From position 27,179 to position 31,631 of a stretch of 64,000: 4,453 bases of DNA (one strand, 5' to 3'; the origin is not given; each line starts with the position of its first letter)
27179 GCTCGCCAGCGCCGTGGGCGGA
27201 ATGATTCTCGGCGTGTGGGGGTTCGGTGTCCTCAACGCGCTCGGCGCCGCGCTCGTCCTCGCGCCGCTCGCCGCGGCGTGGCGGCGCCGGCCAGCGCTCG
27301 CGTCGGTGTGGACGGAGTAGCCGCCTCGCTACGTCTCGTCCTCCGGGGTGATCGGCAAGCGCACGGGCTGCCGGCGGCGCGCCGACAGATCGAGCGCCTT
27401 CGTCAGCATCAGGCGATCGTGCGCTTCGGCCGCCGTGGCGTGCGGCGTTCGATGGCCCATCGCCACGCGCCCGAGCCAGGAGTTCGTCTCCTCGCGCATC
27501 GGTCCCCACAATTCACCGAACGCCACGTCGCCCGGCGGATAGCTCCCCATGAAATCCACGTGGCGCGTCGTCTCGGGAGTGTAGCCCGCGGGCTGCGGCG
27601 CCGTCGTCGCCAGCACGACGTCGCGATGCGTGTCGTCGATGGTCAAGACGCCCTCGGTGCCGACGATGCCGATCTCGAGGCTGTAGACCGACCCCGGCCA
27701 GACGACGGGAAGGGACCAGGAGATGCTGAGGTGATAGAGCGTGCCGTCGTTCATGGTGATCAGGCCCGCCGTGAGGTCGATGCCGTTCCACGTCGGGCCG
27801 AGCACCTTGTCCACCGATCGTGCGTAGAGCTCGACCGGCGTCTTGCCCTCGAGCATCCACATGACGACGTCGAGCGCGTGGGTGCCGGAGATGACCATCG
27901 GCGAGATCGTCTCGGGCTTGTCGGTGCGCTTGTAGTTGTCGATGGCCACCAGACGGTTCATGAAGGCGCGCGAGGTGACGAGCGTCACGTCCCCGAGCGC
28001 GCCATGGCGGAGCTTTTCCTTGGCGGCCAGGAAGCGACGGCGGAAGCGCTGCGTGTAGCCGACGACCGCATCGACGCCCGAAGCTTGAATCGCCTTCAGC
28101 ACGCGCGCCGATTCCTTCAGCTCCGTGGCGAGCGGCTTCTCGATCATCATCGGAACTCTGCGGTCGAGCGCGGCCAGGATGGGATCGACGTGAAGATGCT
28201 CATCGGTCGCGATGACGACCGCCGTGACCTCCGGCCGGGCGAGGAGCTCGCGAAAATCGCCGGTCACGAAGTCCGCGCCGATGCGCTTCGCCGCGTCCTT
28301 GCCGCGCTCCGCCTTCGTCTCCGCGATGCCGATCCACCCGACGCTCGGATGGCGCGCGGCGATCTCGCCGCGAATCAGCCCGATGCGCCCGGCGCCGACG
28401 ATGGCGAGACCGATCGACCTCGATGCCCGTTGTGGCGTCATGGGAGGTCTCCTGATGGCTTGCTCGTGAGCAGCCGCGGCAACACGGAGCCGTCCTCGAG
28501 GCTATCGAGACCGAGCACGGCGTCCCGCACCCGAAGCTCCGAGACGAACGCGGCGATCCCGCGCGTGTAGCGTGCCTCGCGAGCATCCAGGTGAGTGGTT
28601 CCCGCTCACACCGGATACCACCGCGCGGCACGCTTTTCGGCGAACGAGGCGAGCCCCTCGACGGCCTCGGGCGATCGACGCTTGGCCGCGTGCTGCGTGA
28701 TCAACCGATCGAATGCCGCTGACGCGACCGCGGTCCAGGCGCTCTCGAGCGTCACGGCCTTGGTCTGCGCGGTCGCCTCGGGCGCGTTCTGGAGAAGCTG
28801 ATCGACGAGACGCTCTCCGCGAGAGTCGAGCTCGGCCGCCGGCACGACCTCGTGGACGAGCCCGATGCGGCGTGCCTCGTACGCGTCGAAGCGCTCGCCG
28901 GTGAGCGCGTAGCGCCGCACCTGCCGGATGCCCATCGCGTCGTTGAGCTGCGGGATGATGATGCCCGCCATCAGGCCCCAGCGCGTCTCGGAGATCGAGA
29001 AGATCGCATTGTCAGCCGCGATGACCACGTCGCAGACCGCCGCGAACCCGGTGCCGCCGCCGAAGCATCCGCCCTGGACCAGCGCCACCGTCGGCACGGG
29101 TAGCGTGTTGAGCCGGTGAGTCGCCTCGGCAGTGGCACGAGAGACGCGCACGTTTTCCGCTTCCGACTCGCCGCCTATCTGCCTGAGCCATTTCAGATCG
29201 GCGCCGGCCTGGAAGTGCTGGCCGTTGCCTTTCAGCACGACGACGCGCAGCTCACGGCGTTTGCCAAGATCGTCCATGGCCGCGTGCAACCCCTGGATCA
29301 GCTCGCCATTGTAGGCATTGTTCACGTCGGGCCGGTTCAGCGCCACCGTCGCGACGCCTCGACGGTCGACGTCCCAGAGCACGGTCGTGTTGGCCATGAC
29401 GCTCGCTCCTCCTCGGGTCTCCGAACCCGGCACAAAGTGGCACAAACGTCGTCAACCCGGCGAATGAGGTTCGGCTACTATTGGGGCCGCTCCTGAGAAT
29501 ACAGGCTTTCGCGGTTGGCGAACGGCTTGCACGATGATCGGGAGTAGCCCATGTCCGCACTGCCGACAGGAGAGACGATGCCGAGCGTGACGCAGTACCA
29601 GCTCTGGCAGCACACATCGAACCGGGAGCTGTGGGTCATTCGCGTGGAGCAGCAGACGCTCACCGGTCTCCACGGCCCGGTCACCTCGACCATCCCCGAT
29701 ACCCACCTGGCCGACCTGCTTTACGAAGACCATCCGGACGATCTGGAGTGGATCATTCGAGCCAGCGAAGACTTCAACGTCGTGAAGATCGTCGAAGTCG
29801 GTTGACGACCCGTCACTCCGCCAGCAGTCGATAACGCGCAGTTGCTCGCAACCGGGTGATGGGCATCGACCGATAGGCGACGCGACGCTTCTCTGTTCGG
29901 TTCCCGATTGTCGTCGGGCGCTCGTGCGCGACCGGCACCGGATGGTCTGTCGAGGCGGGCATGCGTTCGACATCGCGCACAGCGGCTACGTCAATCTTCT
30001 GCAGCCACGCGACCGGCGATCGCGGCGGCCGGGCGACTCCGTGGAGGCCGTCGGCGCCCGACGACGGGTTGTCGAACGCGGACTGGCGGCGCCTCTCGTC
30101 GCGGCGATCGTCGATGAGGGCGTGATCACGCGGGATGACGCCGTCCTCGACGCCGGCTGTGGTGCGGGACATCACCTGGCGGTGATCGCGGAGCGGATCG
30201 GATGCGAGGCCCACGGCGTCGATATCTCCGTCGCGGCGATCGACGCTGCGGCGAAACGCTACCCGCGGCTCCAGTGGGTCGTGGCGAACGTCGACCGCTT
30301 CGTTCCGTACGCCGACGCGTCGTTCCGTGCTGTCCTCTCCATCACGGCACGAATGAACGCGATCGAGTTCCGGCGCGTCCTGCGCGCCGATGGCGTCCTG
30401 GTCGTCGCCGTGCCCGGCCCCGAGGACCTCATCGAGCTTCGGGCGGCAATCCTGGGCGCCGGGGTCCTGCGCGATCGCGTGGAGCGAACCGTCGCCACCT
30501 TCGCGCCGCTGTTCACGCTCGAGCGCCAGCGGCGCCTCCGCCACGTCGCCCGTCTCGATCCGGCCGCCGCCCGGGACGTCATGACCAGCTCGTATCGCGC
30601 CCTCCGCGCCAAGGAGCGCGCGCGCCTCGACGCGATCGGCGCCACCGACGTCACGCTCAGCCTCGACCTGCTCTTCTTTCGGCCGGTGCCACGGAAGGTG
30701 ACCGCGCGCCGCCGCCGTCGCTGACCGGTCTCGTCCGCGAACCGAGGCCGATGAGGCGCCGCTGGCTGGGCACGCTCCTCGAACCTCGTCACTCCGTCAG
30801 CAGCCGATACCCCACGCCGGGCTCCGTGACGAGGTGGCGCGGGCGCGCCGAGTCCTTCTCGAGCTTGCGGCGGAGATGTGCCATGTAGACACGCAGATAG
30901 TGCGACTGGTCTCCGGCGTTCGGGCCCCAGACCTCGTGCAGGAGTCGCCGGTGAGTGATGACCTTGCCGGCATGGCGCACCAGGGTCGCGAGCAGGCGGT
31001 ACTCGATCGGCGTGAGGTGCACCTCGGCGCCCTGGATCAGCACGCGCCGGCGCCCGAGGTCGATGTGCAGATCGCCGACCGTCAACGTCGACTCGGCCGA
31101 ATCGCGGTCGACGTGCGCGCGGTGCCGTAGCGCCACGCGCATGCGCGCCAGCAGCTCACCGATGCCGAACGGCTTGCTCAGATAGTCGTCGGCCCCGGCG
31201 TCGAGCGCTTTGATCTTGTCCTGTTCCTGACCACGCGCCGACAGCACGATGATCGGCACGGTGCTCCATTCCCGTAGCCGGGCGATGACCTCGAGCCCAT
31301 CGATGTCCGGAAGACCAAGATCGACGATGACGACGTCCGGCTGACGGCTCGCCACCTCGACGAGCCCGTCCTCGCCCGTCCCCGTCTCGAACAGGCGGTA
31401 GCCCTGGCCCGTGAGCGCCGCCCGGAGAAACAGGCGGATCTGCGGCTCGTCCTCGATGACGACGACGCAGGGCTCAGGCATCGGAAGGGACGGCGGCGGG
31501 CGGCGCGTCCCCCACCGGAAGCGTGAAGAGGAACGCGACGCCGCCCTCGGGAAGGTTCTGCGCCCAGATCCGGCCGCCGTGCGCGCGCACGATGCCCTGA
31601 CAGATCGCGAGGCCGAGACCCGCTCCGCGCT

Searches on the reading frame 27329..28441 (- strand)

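Call 31: search_protein_families(library=pfam, proteins=[window:27329-28441:-], max_evalue=0.0001)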
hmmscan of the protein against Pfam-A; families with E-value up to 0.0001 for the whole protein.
window:27329-28441:- (370 aa): 3 families
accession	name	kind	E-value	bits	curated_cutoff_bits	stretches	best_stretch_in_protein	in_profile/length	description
PF01408.29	GFO_IDH_MocA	-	1.5e-18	68.1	24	1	11-129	2-120/120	Oxidoreductase family, NAD-binding Rossmann fold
PF22725.1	GFO_IDH_MocA_C3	-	1.9e-10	41.2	27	1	137-266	1-123/124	GFO/IDH/MocA C-terminal domain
PF02894.22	GFO_IDH_MocA_C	-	1.5e-06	28.6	22.9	1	141-337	1-179/218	Oxidoreductase family, C-terminal alpha/beta domain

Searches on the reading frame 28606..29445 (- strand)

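Call 31: search_protein_families(library=pfam, proteins=[window:28606-29445:-], max_evalue=0.0001)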
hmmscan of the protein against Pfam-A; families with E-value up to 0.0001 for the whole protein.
window:28606-29445:- (279 aa): 2 families
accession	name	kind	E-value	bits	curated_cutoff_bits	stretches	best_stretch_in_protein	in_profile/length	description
PF00378.25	ECH_1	-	2.1e-48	165.3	27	1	29-276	4-248/251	Enoyl-CoA hydratase/isomerase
PF16113.10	ECH_2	-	2.4e-29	103.3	27.2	1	32-276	2-249/335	Enoyl-CoA hydratase/isomerase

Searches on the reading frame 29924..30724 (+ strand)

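Call 31: search_protein_families(library=pfam, proteins=[window:29924-30724:+], max_evalue=0.0001)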
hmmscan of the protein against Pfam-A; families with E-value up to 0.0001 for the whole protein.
window:29924-30724:+ (266 aa): 6 families
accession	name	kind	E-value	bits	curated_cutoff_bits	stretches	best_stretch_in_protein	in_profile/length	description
PF13649.12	Methyltransf_25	-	1e-13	52.2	27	1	74-148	1-78/97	Methyltransferase domain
PF08241.18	Methyltransf_11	-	7.7e-12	46.1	21.2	1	75-160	1-94/95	Methyltransferase domain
PF13847.12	Methyltransf_31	-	4e-09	36.7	27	1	70-160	3-108/145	Methyltransferase domain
PF08242.18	Methyltransf_12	-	9.6e-08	33.1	30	1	75-134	1-66/98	Methyltransferase domain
PF21302.3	Zn_ribbon_RlmA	-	4.1e-07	30.3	27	1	2-34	12-44/44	RlmA, N-terminal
PF13489.12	Methyltransf_23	-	2.2e-06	27.9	27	1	68-126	20-70/164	Methyltransferase domain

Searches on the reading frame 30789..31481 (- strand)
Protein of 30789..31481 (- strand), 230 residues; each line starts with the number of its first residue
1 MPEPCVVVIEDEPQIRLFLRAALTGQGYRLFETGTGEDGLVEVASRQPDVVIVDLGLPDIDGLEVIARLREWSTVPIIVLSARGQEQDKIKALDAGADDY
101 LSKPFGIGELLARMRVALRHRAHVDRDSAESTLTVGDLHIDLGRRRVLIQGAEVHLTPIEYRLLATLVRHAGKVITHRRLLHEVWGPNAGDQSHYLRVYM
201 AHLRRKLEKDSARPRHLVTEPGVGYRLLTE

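Call 31: search_protein_families(library=pfam, proteins=[window:30789-31481:-], max_evalue=0.0001)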
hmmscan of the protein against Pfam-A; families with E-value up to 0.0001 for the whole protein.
window:30789-31481:- (230 aa): 2 families
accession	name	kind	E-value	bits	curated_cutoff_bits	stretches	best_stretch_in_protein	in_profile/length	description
PF00072.30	Response_reg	-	4.1e-29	101.4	30.2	1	6-114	1-110/111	Response regulator receiver domain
PF00486.34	Trans_reg_C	-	4.7e-23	81.5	26.2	1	151-227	1-77/77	Transcriptional regulatory protein, C terminal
